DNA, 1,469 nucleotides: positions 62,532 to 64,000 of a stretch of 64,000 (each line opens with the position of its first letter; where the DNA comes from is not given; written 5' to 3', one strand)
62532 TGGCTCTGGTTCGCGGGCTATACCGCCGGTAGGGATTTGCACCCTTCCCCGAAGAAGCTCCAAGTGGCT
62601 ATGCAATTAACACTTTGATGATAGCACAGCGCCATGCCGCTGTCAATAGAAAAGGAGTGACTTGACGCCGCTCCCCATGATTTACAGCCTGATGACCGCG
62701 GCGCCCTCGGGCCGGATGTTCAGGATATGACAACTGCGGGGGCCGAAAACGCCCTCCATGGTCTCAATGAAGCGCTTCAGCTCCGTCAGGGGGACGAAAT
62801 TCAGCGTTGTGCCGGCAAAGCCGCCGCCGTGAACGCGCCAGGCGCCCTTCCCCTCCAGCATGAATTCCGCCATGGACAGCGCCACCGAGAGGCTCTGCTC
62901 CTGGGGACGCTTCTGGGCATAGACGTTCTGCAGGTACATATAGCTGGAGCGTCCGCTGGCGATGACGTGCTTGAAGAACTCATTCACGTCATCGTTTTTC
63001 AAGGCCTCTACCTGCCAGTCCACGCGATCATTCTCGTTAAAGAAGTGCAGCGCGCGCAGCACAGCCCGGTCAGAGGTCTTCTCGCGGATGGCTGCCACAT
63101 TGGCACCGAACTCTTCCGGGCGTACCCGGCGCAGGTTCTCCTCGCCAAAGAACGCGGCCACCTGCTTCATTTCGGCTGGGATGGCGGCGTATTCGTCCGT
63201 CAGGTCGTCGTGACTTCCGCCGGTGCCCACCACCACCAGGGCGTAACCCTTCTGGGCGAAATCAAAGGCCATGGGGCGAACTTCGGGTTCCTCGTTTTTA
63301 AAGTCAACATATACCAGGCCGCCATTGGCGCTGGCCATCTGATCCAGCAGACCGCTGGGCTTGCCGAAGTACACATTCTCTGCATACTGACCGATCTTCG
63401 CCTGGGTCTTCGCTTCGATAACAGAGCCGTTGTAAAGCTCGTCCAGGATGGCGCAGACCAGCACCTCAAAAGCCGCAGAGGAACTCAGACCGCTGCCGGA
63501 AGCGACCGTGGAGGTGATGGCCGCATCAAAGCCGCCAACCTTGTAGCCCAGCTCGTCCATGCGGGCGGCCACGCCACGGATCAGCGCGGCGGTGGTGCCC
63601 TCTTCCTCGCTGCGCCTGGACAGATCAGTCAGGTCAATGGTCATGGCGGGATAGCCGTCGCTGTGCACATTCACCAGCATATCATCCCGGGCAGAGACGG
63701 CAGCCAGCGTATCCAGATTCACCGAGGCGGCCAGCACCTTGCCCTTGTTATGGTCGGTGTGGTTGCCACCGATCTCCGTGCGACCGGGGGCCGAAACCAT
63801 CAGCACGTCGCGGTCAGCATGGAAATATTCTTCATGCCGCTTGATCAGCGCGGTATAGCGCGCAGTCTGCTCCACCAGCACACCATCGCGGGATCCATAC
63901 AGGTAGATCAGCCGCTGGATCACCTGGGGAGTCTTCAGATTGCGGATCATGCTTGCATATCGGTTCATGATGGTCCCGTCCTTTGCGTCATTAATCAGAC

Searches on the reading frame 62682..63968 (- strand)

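Call 30: search_protein_families(library=pfam, proteins=[window:62682-63968:-], max_evalue=0.001)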
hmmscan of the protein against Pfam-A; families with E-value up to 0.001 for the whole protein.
window:62682-63968:- (428 aa): 2 families
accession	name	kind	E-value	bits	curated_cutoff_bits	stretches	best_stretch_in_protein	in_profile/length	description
PF10509.15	GalKase_gal_bdg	-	3.1e-17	62.3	23.1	1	43-92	1-48/49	Galactokinase galactose-binding signature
PF00288.32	GHMP_kinases_N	-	1.1e-13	51.7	22.3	1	129-217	2-87/87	GHMP kinases N terminal domain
